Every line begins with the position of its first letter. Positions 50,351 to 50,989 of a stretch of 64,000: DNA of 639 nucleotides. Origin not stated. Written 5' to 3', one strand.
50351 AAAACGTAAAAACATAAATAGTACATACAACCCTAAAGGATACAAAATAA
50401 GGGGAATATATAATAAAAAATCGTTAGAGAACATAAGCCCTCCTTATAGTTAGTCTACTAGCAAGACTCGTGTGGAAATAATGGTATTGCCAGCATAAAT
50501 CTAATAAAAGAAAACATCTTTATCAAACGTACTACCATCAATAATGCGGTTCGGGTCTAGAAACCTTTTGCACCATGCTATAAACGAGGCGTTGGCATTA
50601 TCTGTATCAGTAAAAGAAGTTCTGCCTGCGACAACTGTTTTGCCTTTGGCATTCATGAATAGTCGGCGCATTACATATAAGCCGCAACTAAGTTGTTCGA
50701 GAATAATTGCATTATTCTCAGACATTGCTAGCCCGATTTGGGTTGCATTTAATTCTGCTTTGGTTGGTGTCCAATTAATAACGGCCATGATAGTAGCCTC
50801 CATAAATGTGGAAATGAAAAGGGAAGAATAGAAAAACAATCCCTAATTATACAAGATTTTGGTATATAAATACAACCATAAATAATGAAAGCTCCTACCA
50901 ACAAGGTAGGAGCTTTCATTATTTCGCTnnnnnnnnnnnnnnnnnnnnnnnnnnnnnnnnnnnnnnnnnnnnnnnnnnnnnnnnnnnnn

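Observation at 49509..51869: Array 2 of the same family: five tandem minus-strand paralogs inserted between rimI and miaB, with long perfect hairpins after four of them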

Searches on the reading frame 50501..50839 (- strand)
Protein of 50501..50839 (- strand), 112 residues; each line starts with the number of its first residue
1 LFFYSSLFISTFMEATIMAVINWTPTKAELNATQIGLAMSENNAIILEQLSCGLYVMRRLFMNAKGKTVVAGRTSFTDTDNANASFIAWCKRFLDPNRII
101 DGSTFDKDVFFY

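Call 5: search_protein_families(library=pfam, proteins=[window:50501-50839:-], max_evalue=1)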
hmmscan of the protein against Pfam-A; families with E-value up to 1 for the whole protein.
window:50501-50839:- (112 aa): 0 families

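Call 9: search_protein_families(library=ncbifam, proteins=[window:50501-50839:-], max_evalue=1)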
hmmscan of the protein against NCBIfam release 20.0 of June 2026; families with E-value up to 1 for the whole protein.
window:50501-50839:- (112 aa): 0 families

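Call 10: search_protein_families(library=phrogs, proteins=[window:50501-50839:-], max_evalue=1)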
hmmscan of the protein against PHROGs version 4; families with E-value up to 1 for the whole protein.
window:50501-50839:- (112 aa): 3 families
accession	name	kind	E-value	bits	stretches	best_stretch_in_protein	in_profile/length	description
phrog_6560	-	unknown function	0.062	14.5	1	65-92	113-140/144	-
phrog_12540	-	unknown function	0.18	12.9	1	23-63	22-62/153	-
phrog_5860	-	unknown function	0.25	12.1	1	44-66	22-44/69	-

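Call 25: predict_structure(alignment_id=A3)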
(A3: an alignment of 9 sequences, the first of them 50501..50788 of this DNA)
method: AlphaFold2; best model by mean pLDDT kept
length: 95 residues; sequences in the alignment: 9
mean_pLDDT: 87.4   pTM: 0.77
mean pLDDT of the five models: 87.4, 86.0, 82.9, 82.5, 78.1
residues with pLDDT >= 90: 60; 70-90: 25; 50-70: 6; < 50: 4
segments of 3 or more residues with pLDDT < 50: none
pLDDT, mean of each block of 10 residues (from residue 1): 69 89 94 95 91 94 97 94 83 49
secondary structure, 60 per line:
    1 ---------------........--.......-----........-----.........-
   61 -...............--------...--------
elements in order: E16-23 E26-32 E38-45 E51-59 H62-76

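Call 27: search_protein_representatives(alignment_id=A3)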
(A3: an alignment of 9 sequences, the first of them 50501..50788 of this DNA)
Query: 9 sequences, 98 profile positions. Proteins with E-value up to 0.001 (for the whole library): 22; up to 1e-10: 9; up to 1e-30: 1. The best 22 are listed.
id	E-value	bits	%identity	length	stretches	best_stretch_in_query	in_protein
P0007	6.6e-31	122.3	-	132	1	1-97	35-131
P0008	5.2e-28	113.0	-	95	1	4-96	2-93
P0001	1.4e-27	111.7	-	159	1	1-98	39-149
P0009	3.1e-26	107.3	-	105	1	1-97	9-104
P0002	2.7e-25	104.3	-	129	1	1-98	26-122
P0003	4.0e-25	103.8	-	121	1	1-97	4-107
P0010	5.3e-18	80.9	-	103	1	1-80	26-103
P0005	3.3e-17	78.4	-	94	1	2-80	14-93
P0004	2.7e-15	72.3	-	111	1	1-80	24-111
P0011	1.4e-06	44.3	-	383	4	12-79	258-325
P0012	3.7e-06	43.0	-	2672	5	35-63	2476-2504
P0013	4.4e-06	42.7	-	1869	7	35-65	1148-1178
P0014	1.6e-05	40.9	-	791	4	35-94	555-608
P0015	1.7e-05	40.8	-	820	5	18-65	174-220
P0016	1.8e-05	40.8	-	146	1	15-88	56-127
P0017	7.1e-05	38.8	-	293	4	22-65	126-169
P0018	8.6e-05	38.6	-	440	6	16-68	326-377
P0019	9.1e-05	38.5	-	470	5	24-65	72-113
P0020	2.7e-04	37.0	-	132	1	6-81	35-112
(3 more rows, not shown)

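Call 29: search_protein_families(library=pfam, proteins=[P0011, P0012, P0013, P0014, P0015, P0016, P0017, P0018, P0019, P0020], max_evalue=0.01)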
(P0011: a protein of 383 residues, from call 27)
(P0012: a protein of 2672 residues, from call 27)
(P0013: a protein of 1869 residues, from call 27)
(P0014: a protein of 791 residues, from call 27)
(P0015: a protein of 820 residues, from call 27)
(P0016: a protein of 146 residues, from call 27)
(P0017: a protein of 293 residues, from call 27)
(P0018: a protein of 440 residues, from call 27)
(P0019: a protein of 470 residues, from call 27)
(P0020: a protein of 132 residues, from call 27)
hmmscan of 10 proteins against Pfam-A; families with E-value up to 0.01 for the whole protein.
P0011 (383 aa): 0 families

P0012 (2672 aa): 17 families
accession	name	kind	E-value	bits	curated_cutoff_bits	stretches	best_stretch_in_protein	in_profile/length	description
PF16403.11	Bact_surface_Ig-like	-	0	1543.8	27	23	796-866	3-71/71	Bacterial surface protein, Ig-like domain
PF07523.18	Big_3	-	3.7e-84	277.4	21.2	18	1531-1596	5-68/68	Bacterial Ig-like domain (group 3)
PF08428.16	Rib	-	1.1e-54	183.4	27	4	2267-2334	10-75/76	Rib domain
PF15418.12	DUF4625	-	1.2e-41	142.5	27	0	918-946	102-130/131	Domain of unknown function (DUF4625)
PF04234.18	CopC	-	2.2e-40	138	23.3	0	2278-2330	44-89/92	CopC domain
PF17963.7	Big_9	-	6.1e-27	94.8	23.6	0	1129-1187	16-89/89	Bacterial Ig domain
PF00028.23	Cadherin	-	3.7e-21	75.8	28.8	0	661-706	48-92/93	Cadherin domain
PF24107.1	DUF7382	-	2.1e-14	53.6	27.4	0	1229-1270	3-43/65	Domain of unknown function (DUF7382)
PF23237.1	HYR_4C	-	1.8e-13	50.8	27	0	2027-2084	17-73/73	HYR-like domain with 4 cysteines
PF07495.19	Y_Y_Y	-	1.7e-12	47.5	26.6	0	1810-1836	36-62/65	Y_Y_Y domain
PF22352.2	K319L-like_PKD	-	3.5e-12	46.6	27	0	827-866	45-84/84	K319L-like, PKD domain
PF18981.6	InlK_D3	-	2e-09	37.8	25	0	1139-1189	27-74/75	Internalin K domain (D3/D4)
PF11797.14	WxLIP_HBD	-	1.3e-07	32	28.9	0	2135-2167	100-131/138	WxL Interacting Protein, host binding domain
PF05345.18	He_PIG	-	0.00019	22.2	24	0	1400-1435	61-96/96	Putative Ig domain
PF01835.25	MG2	-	0.00021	22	32.8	1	562-620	32-92/96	MG2 domain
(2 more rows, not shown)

P0013 (1869 aa): 3 families
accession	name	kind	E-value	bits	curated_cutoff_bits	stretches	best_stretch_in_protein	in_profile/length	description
PF23237.1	HYR_4C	-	1.3e-73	243.6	27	15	672-732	4-69/73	HYR-like domain with 4 cysteines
PF13585.12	CHU_C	-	1.8e-24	86.1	27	1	1770-1867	3-86/86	CHU_C Type IX secretion signal domain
PF16403.11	Bact_surface_Ig-like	-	0.0008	19.9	27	0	692-736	29-71/71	Bacterial surface protein, Ig-like domain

P0014 (791 aa): 11 families
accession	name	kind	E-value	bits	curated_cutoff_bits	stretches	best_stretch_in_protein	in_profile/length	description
PF23237.1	HYR_4C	-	1.9e-29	102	27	5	444-505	6-71/73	HYR-like domain with 4 cysteines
PF16403.11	Bact_surface_Ig-like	-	2.5e-20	72.7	27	1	38-66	43-71/71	Bacterial surface protein, Ig-like domain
PF18911.6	PKD_4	-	1.9e-11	44.3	27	0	30-64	48-83/85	PKD domain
PF02494.22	HYR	-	1.4e-08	35.4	21.7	1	457-507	31-81/81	HYR domain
PF15418.12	DUF4625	-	6.8e-08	33.3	27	0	476-507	100-130/131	Domain of unknown function (DUF4625)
PF00801.26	PKD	-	2.8e-06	27.7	23.5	0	30-63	45-78/80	PKD domain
PF18962.6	Por_Secre_tail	-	2.6e-05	24.9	27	1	715-789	1-74/75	Secretion system C-terminal sorting domain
PF19077.6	Big_13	-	8.1e-05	23.5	27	0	311-360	43-100/102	Bacterial Ig-like domain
PF08329.16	ChitinaseA_N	-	9.1e-05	22.6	21.2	0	319-364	66-111/133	Chitinase A, N-terminal domain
PF14347.11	DUF4399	-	0.0019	19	28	0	30-63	49-85/91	Domain of unknown function (DUF4399)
PF20763.3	UDG-inhib_P56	-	0.0097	16.1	24.1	0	115-132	7-24/53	Phage phi29, UDG inhibitor P56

P0015 (820 aa): 0 families

P0016 (146 aa): 0 families

P0017 (293 aa): 0 families

P0018 (440 aa): 1 family
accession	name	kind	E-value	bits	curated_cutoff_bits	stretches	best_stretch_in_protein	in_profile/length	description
PF23657.1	DUF7151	-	0.0003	21.1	27.2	0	129-151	6-28/46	Domain of unknown function (DUF7151)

P0019 (470 aa): 0 families

P0020 (132 aa): 0 families

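Call 31: find_encoding_contigs(protein=P0016, flank=10000)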
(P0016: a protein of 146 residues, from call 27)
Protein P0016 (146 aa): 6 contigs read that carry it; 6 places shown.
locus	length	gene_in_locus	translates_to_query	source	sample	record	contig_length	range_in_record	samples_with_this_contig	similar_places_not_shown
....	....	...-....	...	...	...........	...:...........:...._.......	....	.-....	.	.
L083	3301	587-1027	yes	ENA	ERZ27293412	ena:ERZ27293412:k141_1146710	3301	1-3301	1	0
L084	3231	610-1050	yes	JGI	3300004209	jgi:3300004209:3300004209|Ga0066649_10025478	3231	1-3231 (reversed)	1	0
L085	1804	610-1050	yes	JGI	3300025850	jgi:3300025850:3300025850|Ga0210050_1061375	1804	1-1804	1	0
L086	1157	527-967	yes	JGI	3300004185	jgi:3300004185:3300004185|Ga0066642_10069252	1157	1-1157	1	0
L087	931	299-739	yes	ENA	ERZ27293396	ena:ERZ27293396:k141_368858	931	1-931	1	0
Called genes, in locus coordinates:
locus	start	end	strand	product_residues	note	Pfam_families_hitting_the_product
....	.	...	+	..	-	?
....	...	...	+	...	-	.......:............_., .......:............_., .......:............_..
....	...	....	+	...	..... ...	-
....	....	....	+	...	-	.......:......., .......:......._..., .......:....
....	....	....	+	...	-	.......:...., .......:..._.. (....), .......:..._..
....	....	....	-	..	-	-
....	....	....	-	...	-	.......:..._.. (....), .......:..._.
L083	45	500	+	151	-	PF00583:Acetyltransf_1, PF13508:Acetyltransf_7, PF13673:Acetyltransf_10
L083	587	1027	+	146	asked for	-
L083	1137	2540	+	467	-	PF00919:UPF0004, PF04055:Radical_SAM, PF01938:TRAM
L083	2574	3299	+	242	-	?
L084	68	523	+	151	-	PF00583:Acetyltransf_1, PF13508:Acetyltransf_7, PF13673:Acetyltransf_10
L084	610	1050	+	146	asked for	-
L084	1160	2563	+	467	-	PF00919:UPF0004, PF04055:Radical_SAM, PF01938:TRAM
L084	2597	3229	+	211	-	?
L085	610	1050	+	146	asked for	-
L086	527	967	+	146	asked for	-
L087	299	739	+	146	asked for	-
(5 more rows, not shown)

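Call 32: find_encoding_contigs(protein=P0020, flank=10000)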
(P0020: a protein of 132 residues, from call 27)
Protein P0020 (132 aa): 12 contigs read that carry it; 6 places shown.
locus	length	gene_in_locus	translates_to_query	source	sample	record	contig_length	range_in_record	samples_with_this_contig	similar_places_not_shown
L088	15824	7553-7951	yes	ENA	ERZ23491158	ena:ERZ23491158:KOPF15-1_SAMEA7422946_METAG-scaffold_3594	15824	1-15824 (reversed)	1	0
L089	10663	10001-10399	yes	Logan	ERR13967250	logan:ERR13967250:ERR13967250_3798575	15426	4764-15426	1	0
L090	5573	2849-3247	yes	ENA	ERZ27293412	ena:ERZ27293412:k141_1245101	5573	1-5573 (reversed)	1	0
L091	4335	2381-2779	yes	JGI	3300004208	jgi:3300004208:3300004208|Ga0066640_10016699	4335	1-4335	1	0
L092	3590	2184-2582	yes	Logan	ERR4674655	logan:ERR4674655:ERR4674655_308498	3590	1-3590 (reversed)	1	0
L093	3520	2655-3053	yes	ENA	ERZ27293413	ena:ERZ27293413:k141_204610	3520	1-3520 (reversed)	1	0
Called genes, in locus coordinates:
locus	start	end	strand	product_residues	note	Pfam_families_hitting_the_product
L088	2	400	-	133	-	?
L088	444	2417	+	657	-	-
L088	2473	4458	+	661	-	-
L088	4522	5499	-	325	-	-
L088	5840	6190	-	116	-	PF06429:Flg_bbr_C (weak)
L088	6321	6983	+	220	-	PF00814:TsaD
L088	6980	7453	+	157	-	PF13673:Acetyltransf_10 (weak), PF00583:Acetyltransf_1, PF13508:Acetyltransf_7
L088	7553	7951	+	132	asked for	-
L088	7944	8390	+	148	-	-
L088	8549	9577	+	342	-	PF02562:PhoH, PF13245:AAA_19, PF13604:AAA_30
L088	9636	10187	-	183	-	PF12844:HTH_19 (weak), PF13560:HTH_31, PF01381:HTH_3, PF13443:HTH_26 (weak)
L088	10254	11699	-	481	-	PF20154:LNT_N, PF00795:CN_hydrolase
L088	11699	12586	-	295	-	PF00571:CBS, PF03471:CorC_HlyC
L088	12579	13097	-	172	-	PF02130:YbeY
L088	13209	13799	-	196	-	PF12952:DUF3841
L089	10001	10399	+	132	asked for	-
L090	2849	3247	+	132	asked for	-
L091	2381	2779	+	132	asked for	-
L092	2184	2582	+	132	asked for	-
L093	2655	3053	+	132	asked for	-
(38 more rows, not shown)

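Call 50: fold_search(model_id=the predicted structure, library=pdb)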
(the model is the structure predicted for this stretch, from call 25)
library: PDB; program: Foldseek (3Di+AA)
matches with E <= 10: 800; with E <= 0.001: 0
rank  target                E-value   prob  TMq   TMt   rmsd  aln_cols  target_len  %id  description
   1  3nm7_C                1.6e-01  0.30  0.31  0.35   6.0        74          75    8  Crystal Structure of Borrelia burgdorferi Pur-alpha (released 2010-10-06)
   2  3nm7_A                1.6e-01  0.16  0.28  0.31  10.0        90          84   14  Crystal Structure of Borrelia burgdorferi Pur-alpha (released 2010-10-06)
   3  9bln_U                2.2e-01  0.97  0.41  0.08   2.4        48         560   12  The structure of human Pdcd4 bound to the 40S-eIF4A-eIF3-eIF1 complex (released 2024-09-04)
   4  3nm7_D                2.6e-01  0.28  0.29  0.34   5.4        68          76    9  Crystal Structure of Borrelia burgdorferi Pur-alpha (released 2010-10-06)
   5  7wzf                  3.5e-01  0.23  0.29  0.14   9.5        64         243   16  Structural and mechanism analysis of YunM (released 2023-02-22)
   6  6p77_A                3.7e-01  0.21  0.27  0.20   7.2        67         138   19  2.5 Angstrom structure of Caci_6494 from Catenulispora Acidiphila (released 2020-06-17)
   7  3n8b_A                3.7e-01  0.20  0.29  0.33   6.2        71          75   11  Crystal Structure of Borrelia burgdorferi Pur-alpha (released 2010-10-06)
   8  7sny                  3.9e-01  0.82  0.35  0.23   3.1        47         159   11  2.10A Resolution Structure of NanoBiT Complementation Reporter Large Subunit LgBiT (released 2022-11-16)
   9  2eoc_MODEL_1_A        3.9e-01  0.77  0.39  0.30   6.5        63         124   17  Solution structure of the WGR domain from human poly [ADP-ribose] polymerase-3 (released 2008-04-01)
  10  5lg4_C                4.9e-01  0.80  0.32  0.18   1.4        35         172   14  Crystal structure of the Sec3/Sso2 complex at 2.9 angstrom resolution (released 2017-02-08)
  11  1yqf_E                4.9e-01  0.30  0.35  0.21   8.1        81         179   14  Hypothetical protein from leishmania major unknown function sequence homologue to human p32 protein (released 2005-02-22)
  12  9ea3_A                5.2e-01  0.23  0.27  0.04  11.8        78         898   14  T4 bacteriophage replicative holoenzyme containing triple mutations D75R, Q430E, and K432E in the exonuclease-deficien (released 2025-11-19)
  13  6ybt_1                5.5e-01  0.85  0.40  0.07   2.6        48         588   12  Structure of a human 48S translational initiation complex - eIF3bgi (released 2020-09-16)
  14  3hie_D                5.5e-01  0.75  0.31  0.19   1.6        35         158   14  Structure of the membrane-binding domain of the Sec3 subunit of the Exocyst complex (released 2010-02-23)
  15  6vw4_B                5.5e-01  0.16  0.27  0.21   7.2        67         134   19  2.35 Angstrom structure of Caci_6494 from Catenulispora Acidiphila in complex with S-DNPA (released 2020-06-17)
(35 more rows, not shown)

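Call 52: search_protein_families(library=padloc, proteins=[window:50501-50788:-, P0016], max_evalue=1)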
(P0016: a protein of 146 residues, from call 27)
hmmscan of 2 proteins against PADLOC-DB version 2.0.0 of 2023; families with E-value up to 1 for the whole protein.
window:50501-50788:- (95 aa): 0 families

P0016 (146 aa): 0 families
